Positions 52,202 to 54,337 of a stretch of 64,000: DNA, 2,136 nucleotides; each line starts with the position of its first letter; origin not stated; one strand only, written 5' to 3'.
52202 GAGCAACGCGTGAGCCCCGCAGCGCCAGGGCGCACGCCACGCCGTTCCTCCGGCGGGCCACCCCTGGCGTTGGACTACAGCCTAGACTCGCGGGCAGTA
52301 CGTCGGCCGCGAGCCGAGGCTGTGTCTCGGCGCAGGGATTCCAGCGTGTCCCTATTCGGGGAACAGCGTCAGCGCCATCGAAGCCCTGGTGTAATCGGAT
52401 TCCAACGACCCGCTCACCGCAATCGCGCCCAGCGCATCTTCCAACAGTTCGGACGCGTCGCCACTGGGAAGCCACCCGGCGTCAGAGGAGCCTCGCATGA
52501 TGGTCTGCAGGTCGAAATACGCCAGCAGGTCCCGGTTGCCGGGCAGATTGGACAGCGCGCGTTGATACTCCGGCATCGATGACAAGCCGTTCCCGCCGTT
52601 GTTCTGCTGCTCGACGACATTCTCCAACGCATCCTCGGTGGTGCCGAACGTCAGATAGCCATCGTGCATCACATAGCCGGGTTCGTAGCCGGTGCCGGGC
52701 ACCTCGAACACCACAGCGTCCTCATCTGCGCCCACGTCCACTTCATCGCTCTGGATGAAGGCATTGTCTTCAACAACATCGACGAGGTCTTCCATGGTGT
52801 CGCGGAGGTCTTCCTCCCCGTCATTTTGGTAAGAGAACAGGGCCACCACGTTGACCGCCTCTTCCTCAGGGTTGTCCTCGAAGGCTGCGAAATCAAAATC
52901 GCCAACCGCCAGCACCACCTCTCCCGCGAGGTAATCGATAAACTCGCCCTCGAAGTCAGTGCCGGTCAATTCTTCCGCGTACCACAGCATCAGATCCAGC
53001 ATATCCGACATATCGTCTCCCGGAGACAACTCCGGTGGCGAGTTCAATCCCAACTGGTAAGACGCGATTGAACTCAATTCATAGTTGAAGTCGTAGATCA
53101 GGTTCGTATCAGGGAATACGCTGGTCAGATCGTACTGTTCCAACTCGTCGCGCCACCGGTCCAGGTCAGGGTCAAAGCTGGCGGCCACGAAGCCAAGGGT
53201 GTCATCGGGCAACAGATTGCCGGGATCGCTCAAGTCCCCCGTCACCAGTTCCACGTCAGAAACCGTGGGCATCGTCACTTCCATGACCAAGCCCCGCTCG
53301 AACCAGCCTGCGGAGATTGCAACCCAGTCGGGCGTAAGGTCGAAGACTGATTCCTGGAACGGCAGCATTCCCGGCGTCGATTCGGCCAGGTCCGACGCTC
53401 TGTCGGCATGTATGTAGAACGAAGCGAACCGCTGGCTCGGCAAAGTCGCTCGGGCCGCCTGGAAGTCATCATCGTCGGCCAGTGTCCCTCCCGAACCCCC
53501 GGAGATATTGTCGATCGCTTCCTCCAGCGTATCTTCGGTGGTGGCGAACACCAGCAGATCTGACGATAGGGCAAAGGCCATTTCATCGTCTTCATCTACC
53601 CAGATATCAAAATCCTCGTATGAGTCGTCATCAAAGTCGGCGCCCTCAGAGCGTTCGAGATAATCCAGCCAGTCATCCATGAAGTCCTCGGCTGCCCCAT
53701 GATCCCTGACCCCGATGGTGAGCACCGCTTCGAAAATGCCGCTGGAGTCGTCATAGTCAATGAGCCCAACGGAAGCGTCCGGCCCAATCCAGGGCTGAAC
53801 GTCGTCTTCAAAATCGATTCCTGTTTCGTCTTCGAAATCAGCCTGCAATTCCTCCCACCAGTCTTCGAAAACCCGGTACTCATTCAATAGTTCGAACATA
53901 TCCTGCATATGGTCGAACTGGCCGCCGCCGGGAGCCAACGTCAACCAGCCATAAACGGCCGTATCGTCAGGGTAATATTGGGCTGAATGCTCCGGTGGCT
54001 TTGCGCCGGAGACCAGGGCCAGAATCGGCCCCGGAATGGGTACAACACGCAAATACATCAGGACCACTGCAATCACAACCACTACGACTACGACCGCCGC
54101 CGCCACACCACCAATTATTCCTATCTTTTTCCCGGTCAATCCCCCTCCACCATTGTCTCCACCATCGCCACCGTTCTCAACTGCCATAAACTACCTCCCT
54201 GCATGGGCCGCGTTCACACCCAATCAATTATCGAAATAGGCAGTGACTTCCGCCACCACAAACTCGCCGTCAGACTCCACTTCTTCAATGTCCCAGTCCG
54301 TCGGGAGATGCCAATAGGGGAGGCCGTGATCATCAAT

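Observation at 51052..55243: Surface cluster: a membrane-anchored collagen-like protein plus two hyper-acidic N-terminally anchored proteins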

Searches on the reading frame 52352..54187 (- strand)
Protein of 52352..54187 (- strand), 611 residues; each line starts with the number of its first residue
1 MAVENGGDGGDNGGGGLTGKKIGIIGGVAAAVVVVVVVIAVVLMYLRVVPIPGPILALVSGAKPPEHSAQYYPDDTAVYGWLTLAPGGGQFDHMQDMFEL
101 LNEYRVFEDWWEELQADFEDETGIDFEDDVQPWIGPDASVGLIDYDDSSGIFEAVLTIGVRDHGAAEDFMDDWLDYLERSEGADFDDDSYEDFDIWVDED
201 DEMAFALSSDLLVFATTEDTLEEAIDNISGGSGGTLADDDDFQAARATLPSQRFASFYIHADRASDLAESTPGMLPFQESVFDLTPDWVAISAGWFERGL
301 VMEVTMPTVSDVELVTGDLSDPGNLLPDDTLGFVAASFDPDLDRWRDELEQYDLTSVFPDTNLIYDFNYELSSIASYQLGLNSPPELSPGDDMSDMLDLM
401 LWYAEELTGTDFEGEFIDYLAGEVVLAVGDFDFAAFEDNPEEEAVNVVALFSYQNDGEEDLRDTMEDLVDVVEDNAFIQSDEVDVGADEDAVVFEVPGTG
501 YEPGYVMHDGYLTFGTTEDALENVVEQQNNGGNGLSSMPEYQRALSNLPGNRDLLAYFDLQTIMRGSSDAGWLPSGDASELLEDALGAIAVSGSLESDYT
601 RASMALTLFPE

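Call 3: search_protein_families(library=pfam, proteins=[window:52352-54187:-], max_evalue=1)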
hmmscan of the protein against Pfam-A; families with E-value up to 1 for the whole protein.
window:52352-54187:- (611 aa): 1 family
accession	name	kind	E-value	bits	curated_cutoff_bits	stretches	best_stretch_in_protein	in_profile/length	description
PF11832.13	DUF3352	-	7.9e-35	120.9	26.8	1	29-592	3-519/536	Protein of unknown function (DUF3352)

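Call 4: search_protein_families(library=ncbifam, proteins=[window:52352-54187:-], max_evalue=1)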
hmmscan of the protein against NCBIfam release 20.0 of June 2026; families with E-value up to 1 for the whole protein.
window:52352-54187:- (611 aa): 0 families

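Call 6: find_homologous_proteins(query=window:52352-54187:-)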
Query window:52352-54187:- (611 aa): 117 proteins with E <= 0.001 among 8000 candidates.
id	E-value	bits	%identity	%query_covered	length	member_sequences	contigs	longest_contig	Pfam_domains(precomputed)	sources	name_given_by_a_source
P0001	0.0e+0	1360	100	100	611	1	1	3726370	PF11832.14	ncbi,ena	-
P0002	8.6e-253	859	64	97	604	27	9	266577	PF11832.14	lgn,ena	-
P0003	1.4e-252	858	64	97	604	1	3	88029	PF11832.14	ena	-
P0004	1.9e-186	640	53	93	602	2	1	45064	PF11832.14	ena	-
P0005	9.3e-186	637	52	93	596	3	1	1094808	PF11832.14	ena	-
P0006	2.8e-179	616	52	93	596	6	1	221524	PF11832.14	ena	-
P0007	2.3e-178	613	51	93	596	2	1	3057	PF11832.14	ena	-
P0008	5.4e-172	592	50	93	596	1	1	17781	PF11832.14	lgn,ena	-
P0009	3.0e-166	573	46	94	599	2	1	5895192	PF11832.14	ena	-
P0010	1.9e-160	554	46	93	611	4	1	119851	PF11832.14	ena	-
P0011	1.9e-159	550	45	97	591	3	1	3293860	PF11832.14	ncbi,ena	-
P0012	3.7e-158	546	45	98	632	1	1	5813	PF11832.14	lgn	-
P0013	1.9e-157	544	47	93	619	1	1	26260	PF11832.14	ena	-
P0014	2.1e-157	544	46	93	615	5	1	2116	PF11832.14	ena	-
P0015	1.1e-156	541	44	93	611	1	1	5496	PF11832.14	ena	-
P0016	3.8e-156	540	44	93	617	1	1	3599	PF11832.14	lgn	-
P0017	5.1e-156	539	44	97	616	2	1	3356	PF11832.14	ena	-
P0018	7.8e-156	539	45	93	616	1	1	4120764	PF11832.14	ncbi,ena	-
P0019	1.2e-155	538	46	93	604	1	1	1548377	PF11832.14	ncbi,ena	-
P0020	6.0e-155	536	46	93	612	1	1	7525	PF11832.14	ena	-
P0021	9.6e-155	535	48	96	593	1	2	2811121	PF11832.14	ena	-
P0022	2.8e-154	533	47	93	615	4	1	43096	PF11832.14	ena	-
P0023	5.6e-154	532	46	93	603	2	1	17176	PF11832.14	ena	-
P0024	8.9e-154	532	46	93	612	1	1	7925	PF11832.14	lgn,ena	-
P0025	1.1e-153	531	45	93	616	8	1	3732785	PF11832.14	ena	-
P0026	2.2e-153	530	47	97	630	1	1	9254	PF11832.14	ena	-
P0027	3.7e-153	530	47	93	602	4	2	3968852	PF11832.14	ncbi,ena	-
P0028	8.4e-153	529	46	93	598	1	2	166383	PF11832.14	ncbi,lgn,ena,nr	ncbi:MAG: DUF3352 domain-containing protein [Chloroflexota bacterium]|nr:DUF3352 domain-containing p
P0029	1.8e-152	527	45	93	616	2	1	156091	PF11832.14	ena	-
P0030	1.3e-151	525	46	93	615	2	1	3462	PF11832.14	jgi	-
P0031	2.7e-151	524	45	93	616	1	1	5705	PF11832.14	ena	-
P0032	3.6e-151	523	45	93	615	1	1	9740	PF11832.14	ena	-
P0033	1.2e-150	521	45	93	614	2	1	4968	PF11832.14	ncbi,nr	ncbi:MAG: DUF3352 domain-containing protein [Caldilineaceae bacterium]|nr:DUF3352 domain-containing 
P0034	2.0e-150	521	45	95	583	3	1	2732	PF11832.14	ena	-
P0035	4.9e-150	519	44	96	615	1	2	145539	PF11832.14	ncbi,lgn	-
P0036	6.1e-150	519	45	93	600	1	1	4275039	PF11832.14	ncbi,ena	-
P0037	7.4e-150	519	46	93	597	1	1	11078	PF11832.14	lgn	-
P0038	8.4e-150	519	44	93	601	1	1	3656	PF11832.14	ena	-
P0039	2.3e-149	517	45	95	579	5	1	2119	PF11832.14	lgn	-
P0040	4.9e-149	516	45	94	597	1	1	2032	PF11832.14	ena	-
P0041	1.9e-148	514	45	93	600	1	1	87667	PF11832.14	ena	-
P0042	5.8e-148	513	43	93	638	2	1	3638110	PF11832.14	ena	-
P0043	5.8e-147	509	45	93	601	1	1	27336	PF11832.14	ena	-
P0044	8.9e-147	509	45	93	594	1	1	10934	PF11832.14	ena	-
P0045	6.1e-146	506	44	93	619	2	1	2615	PF11832.14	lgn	-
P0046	3.4e-144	500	42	93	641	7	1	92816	PF11832.14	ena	-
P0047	1.7e-143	498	46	93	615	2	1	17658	PF11832.14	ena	-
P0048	7.8e-143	496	53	70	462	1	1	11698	PF11832.14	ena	-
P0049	8.2e-143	496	42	93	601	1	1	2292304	PF11832.14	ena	-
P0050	1.4e-142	495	43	95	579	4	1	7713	PF11832.14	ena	-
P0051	1.5e-141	491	43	93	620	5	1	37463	PF11832.14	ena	-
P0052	1.6e-141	491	42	93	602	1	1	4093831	PF11832.14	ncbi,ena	-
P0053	4.7e-141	490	43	93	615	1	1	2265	PF11832.14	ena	-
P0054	5.1e-140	486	44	93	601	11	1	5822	PF11832.14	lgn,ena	-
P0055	3.6e-139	483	45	93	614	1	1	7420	PF11832.14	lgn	-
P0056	9.0e-139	482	45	91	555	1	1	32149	PF11832.14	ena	-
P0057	1.1e-138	482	44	93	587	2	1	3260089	PF11832.14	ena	-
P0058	3.1e-138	480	43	93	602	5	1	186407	PF11832.14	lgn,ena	-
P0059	1.1e-136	475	43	93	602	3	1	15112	PF11832.14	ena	-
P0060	2.0e-136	474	42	92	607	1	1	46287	PF11832.14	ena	-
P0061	2.2e-136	474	44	93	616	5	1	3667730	PF11832.14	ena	-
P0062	1.1e-135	472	44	97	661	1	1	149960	PF11832.14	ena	-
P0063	3.1e-135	470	42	98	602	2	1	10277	PF11832.14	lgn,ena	-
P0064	8.3e-134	466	43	93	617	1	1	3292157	PF11832.14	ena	-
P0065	1.7e-133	465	43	93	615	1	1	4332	PF11832.14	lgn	-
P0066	2.3e-133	464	43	98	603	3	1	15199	PF11832.14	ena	-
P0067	2.9e-133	464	43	93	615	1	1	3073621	PF11832.14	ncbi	-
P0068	5.4e-133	463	42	93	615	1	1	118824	PF11832.14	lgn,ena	-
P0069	1.4e-132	462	43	98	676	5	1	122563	PF11832.14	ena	-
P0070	2.0e-131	458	44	89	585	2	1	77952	PF11832.14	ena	-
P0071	3.5e-131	457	43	91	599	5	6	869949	PF11832.14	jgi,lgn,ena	jgi:hypothetical protein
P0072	6.7e-131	456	44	87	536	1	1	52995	PF11832.14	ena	-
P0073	8.0e-130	453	42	93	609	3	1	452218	PF11832.14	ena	-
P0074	5.7e-129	450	44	96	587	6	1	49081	PF11832.14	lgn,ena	-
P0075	1.2e-128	449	44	93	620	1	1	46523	PF11832.14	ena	-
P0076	5.3e-128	447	41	90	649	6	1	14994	PF11832.14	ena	-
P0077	9.7e-127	442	44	90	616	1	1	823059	PF11832.14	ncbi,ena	-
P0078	3.5e-126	441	43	93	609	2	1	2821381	PF11832.14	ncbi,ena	-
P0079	4.7e-125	437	41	97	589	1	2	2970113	PF11832.14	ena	-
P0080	6.3e-125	436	41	97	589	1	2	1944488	PF11832.14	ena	-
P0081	7.6e-125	436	44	91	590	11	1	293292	PF11832.14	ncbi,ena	-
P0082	1.2e-124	436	40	91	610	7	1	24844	PF11832.14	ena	-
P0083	5.2e-124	433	43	90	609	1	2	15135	PF11832.14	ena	-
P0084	4.3e-123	430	42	90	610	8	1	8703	PF11832.14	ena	-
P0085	6.3e-123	430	45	83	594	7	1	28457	PF11832.14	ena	-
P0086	1.4e-122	429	42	96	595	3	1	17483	PF11832.14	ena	-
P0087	2.3e-122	428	42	92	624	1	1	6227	PF11832.14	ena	-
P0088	2.7e-122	428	41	96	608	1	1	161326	PF11832.14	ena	-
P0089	8.0e-122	426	40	97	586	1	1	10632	PF11832.14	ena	-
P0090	6.9e-121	423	42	90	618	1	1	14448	PF11832.14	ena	-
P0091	2.3e-120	421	40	97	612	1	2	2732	PF11832.14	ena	-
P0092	4.3e-120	420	42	98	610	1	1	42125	PF11832.14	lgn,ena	-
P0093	6.3e-116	407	40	93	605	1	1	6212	PF11832.14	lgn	-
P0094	1.0e-114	403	40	93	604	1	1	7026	PF11832.14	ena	-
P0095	1.7e-114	402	43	90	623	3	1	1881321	PF11832.14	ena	-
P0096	2.7e-114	401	40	92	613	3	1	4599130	PF11832.14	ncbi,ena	-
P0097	1.3e-112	396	40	96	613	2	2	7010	PF11832.14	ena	-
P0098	2.6e-112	395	44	85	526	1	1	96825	PF11832.14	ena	-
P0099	7.2e-109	383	40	96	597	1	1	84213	PF11832.14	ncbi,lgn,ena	-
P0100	9.6e-109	383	39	90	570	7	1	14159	PF11832.14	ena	-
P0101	1.2e-106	376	41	79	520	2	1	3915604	PF11832.14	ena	-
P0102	4.0e-98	348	47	58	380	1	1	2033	PF11832.14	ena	-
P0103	4.7e-98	348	49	55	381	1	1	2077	PF11832.14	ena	-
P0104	5.3e-98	347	40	85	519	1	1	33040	PF11832.14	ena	-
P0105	5.0e-94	334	37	91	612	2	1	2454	PF11832.14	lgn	-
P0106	2.4e-93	332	38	54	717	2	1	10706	PF11832.14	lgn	-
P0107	2.0e-90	322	49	50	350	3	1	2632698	PF11832.14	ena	-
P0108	1.2e-84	303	37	53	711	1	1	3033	PF11832.14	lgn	-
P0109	3.0e-83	299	37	54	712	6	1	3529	PF11832.14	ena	-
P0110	6.5e-83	298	38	77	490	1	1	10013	PF11832.14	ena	-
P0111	3.0e-81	292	43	60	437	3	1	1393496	PF11832.14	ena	-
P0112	6.3e-81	291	43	54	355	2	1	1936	PF11832.14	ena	-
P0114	1.7e-62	230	33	91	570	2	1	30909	PF11832.14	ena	-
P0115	5.4e-59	219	56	29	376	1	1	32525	PF11832.14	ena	-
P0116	1.6e-57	214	38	63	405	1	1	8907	PF11832.14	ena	-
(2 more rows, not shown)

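Call 8: find_encoding_contigs(protein=P0001, flank=8000, max_places=3)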
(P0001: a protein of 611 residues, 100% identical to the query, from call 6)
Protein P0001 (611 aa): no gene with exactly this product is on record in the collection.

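Call 9: find_encoding_contigs(protein=P0002, flank=8000, max_places=3)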
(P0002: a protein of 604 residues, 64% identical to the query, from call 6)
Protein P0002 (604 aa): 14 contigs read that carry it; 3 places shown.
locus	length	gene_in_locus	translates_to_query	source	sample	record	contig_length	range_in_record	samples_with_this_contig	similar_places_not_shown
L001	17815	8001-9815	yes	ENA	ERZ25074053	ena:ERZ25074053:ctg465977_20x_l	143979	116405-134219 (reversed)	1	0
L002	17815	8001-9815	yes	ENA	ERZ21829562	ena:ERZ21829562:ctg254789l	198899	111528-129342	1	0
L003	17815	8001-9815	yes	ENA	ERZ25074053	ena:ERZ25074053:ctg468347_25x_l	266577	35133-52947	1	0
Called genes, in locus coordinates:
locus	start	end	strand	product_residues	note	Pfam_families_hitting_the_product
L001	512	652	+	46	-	-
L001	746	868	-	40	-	-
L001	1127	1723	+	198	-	PF05014:Nuc_deoxyrib_tr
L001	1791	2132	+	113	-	-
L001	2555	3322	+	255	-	-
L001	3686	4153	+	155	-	PF15919:HicB_lk_antitox, PF15970:HicB-like_2 (weak)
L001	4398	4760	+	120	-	PF22483:Mu-transpos_C_2 (weak)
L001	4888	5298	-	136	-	-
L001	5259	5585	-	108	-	-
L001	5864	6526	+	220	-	-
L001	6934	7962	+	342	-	-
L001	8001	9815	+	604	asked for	PF11832:DUF3352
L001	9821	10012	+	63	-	-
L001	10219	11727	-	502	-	PF00083:Sugar_tr, PF07690:MFS_1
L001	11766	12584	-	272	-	PF07161:LppX_LprAFG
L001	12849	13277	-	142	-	-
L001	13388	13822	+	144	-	-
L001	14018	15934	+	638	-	PF22483:Mu-transpos_C_2, PF01695:IstB_IS21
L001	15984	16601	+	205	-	PF01609:DDE_Tnp_1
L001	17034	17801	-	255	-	-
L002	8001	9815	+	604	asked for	PF11832:DUF3352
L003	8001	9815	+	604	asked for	PF11832:DUF3352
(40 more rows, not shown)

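Call 10: find_encoding_contigs(protein=P0025, flank=6000, max_places=2)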
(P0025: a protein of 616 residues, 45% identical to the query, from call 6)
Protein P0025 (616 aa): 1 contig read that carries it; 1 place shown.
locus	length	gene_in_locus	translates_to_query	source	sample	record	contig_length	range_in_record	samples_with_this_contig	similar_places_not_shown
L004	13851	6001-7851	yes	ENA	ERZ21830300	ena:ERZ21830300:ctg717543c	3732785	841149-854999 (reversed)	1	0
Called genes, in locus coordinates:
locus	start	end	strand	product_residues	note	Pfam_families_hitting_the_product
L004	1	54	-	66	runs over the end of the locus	-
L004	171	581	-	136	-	PF22684:LFE_1968-like, PF24724:DUF7676 (faint)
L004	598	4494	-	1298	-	PF02514:CobN-Mg_chel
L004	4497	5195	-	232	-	PF00590:TP_methylase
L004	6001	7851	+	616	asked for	PF11832:DUF3352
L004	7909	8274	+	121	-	PF13650:Asp_protease_2 (weak), PF13975:gag-asp_proteas (weak)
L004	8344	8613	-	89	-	PF02597:ThiS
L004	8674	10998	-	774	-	PF01315:Ald_Xan_dh_C, PF02738:MoCoBD_1, PF20256:MoCoBD_2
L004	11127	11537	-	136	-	PF13650:Asp_protease_2 (faint)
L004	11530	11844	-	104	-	-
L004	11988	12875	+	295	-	PF05853:BKACE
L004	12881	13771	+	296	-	PF01909:NTP_transf_2, PF18765:Polbeta, PF05168:HEPN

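Call 11: find_encoding_contigs(protein=P0005, flank=6000, max_places=2)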
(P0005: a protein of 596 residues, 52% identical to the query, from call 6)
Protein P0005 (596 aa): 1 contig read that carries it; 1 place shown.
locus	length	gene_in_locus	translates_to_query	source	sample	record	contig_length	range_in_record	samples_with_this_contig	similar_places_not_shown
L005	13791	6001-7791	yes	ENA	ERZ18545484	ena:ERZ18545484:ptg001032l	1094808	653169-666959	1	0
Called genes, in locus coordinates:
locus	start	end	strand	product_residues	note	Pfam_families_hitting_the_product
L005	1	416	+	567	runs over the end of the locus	PF00587:tRNA-synt_2b, PF04073:tRNA_edit, PF03129:HGTP_anticodon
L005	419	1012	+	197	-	PF06271:RDD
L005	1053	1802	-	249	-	PF05685:Uma2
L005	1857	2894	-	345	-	PF08240:ADH_N, PF00107:ADH_zinc_N, PF13602:ADH_zinc_N_2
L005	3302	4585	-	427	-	PF01743:PolyA_pol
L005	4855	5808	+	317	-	PF03446:NAD_binding_2, PF03807:F420_oxidored (faint), PF14833:NAD_binding_11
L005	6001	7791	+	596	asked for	PF11832:DUF3352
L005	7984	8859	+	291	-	PF00318:Ribosomal_S2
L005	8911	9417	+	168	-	PF00889:EF_TS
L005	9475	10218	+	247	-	PF00696:AA_kinase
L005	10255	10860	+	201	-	PF01765:RRF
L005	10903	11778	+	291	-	PF05685:Uma2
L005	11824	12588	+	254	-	PF01255:Prenyltransf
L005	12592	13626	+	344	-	PF01148:CTP_transf_1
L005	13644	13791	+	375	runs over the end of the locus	PF02670:DXP_reductoisom, PF08436:DXP_redisom_C, PF13288:DXPR_C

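Call 38: predict_structure(alignment_id=A2)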
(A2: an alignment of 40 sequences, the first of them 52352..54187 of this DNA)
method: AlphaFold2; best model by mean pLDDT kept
length: 611 residues; sequences in the alignment: 40
mean_pLDDT: 86.7   pTM: 0.82
mean pLDDT of the five models: 86.7, 85.4, 85.0, 84.1, 83.5
residues with pLDDT >= 90: 374; 70-90: 162; 50-70: 38; < 50: 37
segments of 3 or more residues with pLDDT < 50: 1-27, 41-45, 47-50
pLDDT, mean of each block of 10 residues (from residue 1): 36 35 46 61 46 59 88 96 90 89 87 91 91 92 91 95 96 95 93 95 95 97 95 89 96 95 87 62 79 95 91 82 95 96 91 81 88 85 89 93 90 92 96 91 95 94 94 88 94 94 96 97 94 91 94 96 89 80 91 92 95 76
secondary structure, 60 per line:
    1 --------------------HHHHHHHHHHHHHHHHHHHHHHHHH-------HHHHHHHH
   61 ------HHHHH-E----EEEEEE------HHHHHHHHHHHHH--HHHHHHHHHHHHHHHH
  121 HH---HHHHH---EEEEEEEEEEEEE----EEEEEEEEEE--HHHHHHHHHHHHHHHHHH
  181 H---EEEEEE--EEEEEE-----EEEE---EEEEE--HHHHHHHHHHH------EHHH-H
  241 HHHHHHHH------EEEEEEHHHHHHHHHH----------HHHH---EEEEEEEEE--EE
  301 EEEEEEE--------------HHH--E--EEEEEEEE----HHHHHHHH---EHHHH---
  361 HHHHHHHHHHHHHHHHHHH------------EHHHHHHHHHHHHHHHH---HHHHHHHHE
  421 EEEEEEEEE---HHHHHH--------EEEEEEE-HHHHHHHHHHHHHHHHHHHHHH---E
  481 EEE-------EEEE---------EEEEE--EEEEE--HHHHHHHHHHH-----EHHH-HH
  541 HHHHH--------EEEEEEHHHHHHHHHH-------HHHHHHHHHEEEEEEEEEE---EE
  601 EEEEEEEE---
elements in order: H21-45 H53-60 H67-71 E78-83 H90-102 H105-122 H126-130 E134-146 E151-160 H163-181 E185-190 E193-198 E204-207 E211-215 H218-228 H240-248 E255-260 H261-270 H281-284 E288-296 E299-307 E330-337 H342-349 H354-357 H361-379 H393-408 H412-419 E420-429 H433-438 E447-453 H455-476 E480-483 E491-494 E504-508 E511-515 H518-528 H539-545 E554-559 H560-569 H577-585 E586-595 E599-608

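Call 70: search_solved_structures(query=A2, max_evalue=10, show_alignments=1)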
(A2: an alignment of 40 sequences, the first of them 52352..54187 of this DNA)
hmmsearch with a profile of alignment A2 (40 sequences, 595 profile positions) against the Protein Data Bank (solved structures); distinct sequences matched with E-value up to 10: 6.
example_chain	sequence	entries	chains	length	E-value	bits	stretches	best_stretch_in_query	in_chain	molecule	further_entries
6xh5_A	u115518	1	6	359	0.5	11.7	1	361-464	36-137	helical fusion design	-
8k3z_A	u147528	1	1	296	0.76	11.1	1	17-59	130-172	C-X-C chemokine receptor type 4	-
4rws_A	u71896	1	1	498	0.92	10.8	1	17-58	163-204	C-X-C chemokine receptor type 4/Endolysin chimeric protein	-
8yu7_A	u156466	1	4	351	1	10.6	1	17-58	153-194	C-X-C chemokine receptor type 4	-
9mdu_B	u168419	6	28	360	1.1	10.6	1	17-58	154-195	C-X-C chemokine receptor type 4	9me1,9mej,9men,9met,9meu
22xc_C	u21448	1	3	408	1.4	10.2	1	17-58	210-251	C-X-C chemokine receptor type 4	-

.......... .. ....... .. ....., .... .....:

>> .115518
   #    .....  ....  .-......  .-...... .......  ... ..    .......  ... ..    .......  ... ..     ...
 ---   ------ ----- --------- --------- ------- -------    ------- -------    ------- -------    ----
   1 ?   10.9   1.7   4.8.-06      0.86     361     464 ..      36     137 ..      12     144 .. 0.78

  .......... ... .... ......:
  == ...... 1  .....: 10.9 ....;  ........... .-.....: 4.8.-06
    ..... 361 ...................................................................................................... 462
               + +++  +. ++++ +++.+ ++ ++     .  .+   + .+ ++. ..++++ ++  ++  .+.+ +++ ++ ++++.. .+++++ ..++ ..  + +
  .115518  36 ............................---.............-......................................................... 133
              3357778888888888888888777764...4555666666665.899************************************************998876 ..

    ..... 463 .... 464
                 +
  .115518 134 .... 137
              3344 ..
